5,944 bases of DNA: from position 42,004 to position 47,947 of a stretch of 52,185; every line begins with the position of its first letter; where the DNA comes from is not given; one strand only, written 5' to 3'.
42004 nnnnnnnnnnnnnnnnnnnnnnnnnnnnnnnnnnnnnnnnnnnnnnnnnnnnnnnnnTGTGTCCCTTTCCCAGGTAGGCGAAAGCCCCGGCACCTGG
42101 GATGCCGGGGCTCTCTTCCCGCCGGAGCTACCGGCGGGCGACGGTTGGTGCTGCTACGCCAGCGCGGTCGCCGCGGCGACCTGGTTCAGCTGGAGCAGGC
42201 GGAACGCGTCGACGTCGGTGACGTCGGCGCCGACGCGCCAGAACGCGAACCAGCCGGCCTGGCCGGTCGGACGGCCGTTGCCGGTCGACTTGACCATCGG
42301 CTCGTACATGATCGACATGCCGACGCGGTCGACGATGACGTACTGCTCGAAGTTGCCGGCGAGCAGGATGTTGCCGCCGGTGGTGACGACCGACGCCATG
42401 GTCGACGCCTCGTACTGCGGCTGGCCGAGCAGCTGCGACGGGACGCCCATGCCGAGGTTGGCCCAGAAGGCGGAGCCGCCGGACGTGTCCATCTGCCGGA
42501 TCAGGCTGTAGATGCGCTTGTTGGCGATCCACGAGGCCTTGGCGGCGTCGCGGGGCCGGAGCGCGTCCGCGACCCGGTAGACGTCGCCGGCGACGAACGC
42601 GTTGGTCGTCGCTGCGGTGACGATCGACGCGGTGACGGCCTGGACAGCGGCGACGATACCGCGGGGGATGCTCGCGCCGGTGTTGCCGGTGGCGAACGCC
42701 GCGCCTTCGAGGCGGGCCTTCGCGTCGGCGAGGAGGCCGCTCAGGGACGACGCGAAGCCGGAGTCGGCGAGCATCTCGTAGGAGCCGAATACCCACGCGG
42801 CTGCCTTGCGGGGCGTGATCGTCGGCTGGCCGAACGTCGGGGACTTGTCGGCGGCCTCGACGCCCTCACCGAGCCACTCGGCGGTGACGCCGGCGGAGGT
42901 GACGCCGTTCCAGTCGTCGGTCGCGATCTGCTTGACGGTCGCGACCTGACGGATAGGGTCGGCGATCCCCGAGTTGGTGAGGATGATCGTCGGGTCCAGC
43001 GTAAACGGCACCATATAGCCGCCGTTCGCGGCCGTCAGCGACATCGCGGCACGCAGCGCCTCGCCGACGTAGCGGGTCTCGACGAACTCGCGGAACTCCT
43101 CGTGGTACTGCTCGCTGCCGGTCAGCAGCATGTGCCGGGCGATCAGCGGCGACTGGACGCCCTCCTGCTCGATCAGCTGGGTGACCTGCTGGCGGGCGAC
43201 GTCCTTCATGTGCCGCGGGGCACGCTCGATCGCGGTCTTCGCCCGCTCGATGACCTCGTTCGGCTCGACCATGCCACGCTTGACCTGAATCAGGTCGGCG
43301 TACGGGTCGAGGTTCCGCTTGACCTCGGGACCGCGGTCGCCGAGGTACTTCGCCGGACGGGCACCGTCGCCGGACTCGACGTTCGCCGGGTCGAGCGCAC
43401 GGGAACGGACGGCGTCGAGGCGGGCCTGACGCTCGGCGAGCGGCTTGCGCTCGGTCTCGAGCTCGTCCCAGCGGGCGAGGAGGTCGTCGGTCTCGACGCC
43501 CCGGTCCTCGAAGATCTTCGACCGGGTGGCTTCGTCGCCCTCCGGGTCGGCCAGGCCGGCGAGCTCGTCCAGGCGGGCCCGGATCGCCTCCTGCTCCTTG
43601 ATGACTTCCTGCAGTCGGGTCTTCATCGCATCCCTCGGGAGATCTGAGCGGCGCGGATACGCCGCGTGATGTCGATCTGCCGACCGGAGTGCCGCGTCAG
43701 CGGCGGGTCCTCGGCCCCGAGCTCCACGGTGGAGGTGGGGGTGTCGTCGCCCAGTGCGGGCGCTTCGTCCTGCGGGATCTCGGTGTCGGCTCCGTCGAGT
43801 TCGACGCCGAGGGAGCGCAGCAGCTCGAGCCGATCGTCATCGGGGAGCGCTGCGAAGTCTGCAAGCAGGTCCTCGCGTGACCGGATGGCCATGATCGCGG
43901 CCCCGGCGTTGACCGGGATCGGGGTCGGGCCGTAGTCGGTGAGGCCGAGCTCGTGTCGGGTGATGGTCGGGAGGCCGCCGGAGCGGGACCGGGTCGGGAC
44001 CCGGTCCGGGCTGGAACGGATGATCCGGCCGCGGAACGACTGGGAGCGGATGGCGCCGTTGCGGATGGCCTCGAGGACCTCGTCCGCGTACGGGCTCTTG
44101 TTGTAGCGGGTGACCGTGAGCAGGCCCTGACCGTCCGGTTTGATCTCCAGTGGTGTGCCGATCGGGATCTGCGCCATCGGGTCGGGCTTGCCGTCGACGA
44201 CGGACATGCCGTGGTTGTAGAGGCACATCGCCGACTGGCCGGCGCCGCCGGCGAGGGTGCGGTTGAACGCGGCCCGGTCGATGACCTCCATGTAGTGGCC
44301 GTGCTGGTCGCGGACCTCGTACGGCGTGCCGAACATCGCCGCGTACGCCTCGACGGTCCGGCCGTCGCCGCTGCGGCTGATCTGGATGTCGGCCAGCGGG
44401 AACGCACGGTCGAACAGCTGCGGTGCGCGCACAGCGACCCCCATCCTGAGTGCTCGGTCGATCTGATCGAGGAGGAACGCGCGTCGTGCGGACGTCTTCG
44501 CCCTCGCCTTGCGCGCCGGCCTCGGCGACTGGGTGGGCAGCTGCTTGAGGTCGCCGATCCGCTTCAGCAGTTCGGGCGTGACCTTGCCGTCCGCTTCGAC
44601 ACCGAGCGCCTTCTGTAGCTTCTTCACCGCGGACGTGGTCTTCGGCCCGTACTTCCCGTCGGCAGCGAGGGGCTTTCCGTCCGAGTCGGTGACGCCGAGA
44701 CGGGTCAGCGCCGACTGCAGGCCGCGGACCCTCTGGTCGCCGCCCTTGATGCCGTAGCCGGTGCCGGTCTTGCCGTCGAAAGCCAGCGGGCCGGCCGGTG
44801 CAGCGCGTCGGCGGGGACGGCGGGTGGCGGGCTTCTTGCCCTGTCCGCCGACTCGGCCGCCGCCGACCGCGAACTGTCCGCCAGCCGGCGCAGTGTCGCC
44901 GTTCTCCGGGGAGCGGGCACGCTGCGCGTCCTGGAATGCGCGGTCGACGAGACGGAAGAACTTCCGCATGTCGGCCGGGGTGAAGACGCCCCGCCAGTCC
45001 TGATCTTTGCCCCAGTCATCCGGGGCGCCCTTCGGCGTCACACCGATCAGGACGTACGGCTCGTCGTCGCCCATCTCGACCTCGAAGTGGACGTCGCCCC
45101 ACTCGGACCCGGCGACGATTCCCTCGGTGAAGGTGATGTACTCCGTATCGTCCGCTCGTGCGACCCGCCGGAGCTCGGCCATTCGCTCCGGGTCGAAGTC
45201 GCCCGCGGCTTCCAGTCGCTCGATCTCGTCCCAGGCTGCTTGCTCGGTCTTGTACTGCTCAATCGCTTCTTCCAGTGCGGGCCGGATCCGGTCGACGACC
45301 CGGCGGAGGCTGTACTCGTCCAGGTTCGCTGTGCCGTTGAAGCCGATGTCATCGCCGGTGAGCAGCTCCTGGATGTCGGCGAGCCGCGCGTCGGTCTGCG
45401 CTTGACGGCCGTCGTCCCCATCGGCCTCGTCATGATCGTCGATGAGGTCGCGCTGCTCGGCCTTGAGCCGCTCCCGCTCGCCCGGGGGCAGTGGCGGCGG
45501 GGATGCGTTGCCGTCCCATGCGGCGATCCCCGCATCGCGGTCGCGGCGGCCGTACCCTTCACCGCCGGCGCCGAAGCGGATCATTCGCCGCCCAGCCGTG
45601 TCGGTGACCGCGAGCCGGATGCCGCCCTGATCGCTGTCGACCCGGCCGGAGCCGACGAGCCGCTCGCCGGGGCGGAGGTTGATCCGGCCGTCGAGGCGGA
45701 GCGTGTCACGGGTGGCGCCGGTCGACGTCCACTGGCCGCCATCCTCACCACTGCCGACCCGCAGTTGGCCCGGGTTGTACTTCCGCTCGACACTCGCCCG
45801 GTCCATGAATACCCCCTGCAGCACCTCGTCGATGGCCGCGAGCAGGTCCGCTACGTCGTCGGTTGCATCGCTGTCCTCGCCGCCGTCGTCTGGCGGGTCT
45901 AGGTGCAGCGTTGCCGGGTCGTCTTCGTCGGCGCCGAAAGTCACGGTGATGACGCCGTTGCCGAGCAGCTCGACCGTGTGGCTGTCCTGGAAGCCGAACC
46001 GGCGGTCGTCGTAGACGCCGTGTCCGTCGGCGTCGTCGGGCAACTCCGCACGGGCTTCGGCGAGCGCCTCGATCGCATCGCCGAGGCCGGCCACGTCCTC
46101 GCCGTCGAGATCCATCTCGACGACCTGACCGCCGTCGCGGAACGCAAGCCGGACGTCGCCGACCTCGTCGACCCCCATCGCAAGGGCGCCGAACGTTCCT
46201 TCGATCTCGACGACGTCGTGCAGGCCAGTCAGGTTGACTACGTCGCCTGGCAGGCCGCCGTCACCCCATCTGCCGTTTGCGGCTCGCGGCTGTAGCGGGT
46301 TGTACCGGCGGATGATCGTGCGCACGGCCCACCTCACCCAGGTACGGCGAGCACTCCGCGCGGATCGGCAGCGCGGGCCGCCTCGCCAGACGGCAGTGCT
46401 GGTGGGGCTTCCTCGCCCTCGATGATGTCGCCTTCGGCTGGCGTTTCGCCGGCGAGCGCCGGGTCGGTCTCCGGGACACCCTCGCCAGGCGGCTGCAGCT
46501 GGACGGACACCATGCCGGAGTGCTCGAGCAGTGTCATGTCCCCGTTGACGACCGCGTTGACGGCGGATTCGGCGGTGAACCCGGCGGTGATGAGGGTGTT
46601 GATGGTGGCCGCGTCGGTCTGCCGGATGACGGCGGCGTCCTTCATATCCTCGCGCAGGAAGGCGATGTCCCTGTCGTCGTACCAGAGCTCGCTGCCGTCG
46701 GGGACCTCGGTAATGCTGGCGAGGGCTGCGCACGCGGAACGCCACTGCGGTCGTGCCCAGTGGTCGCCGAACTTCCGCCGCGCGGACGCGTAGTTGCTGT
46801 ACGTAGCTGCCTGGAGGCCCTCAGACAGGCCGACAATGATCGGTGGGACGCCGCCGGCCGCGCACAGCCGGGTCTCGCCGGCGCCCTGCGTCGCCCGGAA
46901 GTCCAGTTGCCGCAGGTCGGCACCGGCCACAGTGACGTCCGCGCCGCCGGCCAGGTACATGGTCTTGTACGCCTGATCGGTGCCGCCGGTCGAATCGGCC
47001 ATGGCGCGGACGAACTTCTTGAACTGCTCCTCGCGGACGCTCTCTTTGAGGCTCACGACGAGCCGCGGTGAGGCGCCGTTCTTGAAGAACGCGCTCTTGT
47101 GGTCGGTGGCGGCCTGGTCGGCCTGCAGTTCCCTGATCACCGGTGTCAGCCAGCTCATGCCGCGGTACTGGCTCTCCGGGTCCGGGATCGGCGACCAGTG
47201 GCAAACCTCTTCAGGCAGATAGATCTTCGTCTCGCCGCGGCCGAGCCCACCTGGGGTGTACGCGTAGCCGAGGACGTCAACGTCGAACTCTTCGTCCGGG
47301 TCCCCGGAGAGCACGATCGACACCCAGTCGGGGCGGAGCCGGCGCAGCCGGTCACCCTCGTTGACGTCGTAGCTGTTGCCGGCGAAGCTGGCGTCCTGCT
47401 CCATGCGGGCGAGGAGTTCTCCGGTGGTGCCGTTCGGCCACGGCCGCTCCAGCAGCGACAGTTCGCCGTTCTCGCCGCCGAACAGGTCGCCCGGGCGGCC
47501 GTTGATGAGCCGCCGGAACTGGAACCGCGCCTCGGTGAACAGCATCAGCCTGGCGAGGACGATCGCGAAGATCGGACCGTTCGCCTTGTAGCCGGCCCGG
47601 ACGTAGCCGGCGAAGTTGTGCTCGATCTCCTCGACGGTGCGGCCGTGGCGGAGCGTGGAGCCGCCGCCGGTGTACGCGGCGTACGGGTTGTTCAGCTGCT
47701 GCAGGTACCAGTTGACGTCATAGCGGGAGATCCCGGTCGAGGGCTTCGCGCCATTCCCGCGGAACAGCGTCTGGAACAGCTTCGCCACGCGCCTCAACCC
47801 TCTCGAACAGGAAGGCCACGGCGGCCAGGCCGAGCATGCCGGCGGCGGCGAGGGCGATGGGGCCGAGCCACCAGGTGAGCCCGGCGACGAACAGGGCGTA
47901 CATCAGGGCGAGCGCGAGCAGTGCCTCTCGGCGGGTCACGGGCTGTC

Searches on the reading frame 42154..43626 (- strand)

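Call 24: search_protein_families(library=phrogs, proteins=[window:42154-43626:-], max_evalue=0.001)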
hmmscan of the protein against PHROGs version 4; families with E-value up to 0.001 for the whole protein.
window:42154-43626:- (490 aa): 4 families
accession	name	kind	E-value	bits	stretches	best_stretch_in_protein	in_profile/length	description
phrog_10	-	head and packaging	1.8e-40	140.6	1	35-487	297-642/752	major head protein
phrog_617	-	head and packaging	2.2e-11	44.4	1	244-444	392-586/626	major head protein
phrog_15928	-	head and packaging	2.4e-09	38.5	1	320-482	24-181/185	major head protein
phrog_17162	-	unknown function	8.5e-05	23.7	1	393-480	1-82/85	-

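Call 25: search_protein_families(library=pfam, proteins=[window:42154-43626:-], max_evalue=0.01)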
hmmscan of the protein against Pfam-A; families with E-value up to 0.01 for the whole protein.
window:42154-43626:- (490 aa): 1 family
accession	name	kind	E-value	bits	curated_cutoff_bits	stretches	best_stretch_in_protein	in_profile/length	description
PF05065.19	Phage_capsid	-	1.4e-41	143.2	24.2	1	202-479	1-279/280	Phage capsid family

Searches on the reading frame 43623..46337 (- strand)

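Call 24: search_protein_families(library=phrogs, proteins=[window:43623-46337:-], max_evalue=0.001)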
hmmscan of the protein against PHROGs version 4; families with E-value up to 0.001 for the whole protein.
window:43623-46337:- (904 aa): 6 families
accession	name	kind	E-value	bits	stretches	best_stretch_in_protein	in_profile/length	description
phrog_80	-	head and packaging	1.1e-20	75.3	1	644-848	220-410/607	head maturation protease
phrog_1493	-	lysis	2.6e-09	37.7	1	534-609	247-319/394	endolysin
phrog_2649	-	lysis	1.2e-07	32.9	1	532-598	181-239/261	endolysin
phrog_1224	-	head and packaging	7.6e-07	29.7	1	535-599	11-69/438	endolysin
phrog_10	-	head and packaging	1.5e-06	28.4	1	651-776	13-129/752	major head protein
phrog_1512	-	lysis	0.00015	22.9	1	536-612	185-260/314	endolysin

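Call 25: search_protein_families(library=pfam, proteins=[window:43623-46337:-], max_evalue=0.01)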
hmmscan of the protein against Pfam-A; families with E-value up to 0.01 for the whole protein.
window:43623-46337:- (904 aa): 3 families
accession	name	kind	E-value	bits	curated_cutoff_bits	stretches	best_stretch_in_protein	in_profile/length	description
PF01471.23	PG_binding_1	-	1.9e-12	47.6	23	1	535-593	3-56/57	Putative peptidoglycan binding domain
PF04586.22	Peptidase_S78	-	6.8e-10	39.8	21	1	657-819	10-156/165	Caudovirus prohead serine protease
PF09374.15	PG_binding_3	-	0.00016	22.3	24.6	0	540-572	6-32/76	Predicted Peptidoglycan domain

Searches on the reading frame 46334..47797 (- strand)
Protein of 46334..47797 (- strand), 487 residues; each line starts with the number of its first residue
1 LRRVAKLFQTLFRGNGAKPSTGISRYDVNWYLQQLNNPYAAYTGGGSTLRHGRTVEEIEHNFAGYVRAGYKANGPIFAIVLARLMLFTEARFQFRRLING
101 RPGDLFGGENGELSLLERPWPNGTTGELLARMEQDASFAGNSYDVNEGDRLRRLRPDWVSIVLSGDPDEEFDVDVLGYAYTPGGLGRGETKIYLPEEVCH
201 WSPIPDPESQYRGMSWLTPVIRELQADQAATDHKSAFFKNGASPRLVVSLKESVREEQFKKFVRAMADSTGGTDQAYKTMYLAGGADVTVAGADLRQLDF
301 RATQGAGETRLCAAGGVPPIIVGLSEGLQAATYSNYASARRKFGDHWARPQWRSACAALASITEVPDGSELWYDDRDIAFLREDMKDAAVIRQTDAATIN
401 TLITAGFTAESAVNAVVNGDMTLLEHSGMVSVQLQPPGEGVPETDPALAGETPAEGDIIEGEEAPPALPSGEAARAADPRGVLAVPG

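Call 24: search_protein_families(library=phrogs, proteins=[window:46334-47797:-], max_evalue=0.001)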
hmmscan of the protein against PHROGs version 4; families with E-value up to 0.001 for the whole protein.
window:46334-47797:- (487 aa): 3 families
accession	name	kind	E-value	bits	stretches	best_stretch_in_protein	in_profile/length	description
phrog_12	-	head and packaging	1.5e-31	111.1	1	62-332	82-336/646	portal protein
phrog_2662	-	head and packaging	2.1e-28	100.3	1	115-438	108-430/717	portal protein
phrog_5929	-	head and packaging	1.6e-06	28.6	1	228-327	2-99/228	portal protein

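Call 25: search_protein_families(library=pfam, proteins=[window:46334-47797:-], max_evalue=0.01)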
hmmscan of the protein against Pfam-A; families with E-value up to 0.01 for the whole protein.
window:46334-47797:- (487 aa): 1 family
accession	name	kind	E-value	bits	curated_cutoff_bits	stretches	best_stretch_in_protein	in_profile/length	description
PF04860.17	Phage_portal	-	1.3e-30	107.1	39.1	1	113-389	38-299/321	Phage portal protein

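Call 107: search_dna_similar(query=window:46334-47797:-, collection=phages, mode=protein, max_rows=10, max_evalue=1e-10)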
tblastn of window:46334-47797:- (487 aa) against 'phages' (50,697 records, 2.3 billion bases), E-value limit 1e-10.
Records with a match: 69; places in all: 69; records where one place covers at least 80% of the query: 67.
Best place of each record, by identity: <60% 69.
By first word of the organism name: Gordonia 43; Mycobacterium 19; Rhodococcus 5; Mycolicibacterium 1; Parageobacillus 1.
By host as written in the record: Gordonia terrae 3612 42; Mycobacterium smegmatis mc2 155 10; Rhodococcus equi NRRL B-16538 3; - 3; Mycolicibacterium smegmatis 3; Rhodococcus equi 2; Gordonia terrae ATCC 3612 1; Mycobacterium 1; and 4 more.
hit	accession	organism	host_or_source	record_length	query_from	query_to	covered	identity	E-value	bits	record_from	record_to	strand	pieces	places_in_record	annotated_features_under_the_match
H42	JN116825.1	Rhodococcus phage REQ1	Rhodococcus equi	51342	4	454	93%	49.1%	4e-127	413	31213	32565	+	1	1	portal protein | putative membrane protein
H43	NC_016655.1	Rhodococcus phage REQ1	Rhodococcus equi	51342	4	454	93%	49.1%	4e-127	413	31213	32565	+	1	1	portal protein | hypothetical protein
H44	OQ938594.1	Rhodococcus phage Jflix2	Rhodococcus equi NRRL B-16538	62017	4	438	89%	49.2%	2e-123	402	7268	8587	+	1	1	10: portal protein | 9: membrane protein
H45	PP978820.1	Rhodococcus phage Madraxi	Rhodococcus equi NRRL B-16538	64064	50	486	90%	48.9%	2e-124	405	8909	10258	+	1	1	12: portal protein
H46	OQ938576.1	Rhodococcus phage Shagrat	Rhodococcus equi NRRL B-16538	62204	13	437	87%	50.0%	1e-122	400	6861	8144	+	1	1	10: portal protein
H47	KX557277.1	Gordonia phage Eyre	Gordonia terrae 3612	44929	28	463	90%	47.2%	9e-115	377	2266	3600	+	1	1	4: portal protein | 5: capsid maturation protease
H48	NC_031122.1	Gordonia phage Eyre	Gordonia terrae 3612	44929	28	463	90%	47.2%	9e-115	377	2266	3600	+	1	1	4: portal protein | 5: head maturation protease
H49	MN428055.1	Gordonia phage Mcklovin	Gordonia terrae 3612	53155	44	446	83%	49.5%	4e-113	372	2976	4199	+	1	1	5: portal protein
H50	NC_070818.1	Gordonia phage Mcklovin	Gordonia terrae 3612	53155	44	446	83%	49.5%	4e-113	372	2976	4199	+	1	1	5: portal protein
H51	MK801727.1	Gordonia phage ThankyouJordi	Gordonia terrae 3612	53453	44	449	83%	48.9%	2e-114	376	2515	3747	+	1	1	4: portal protein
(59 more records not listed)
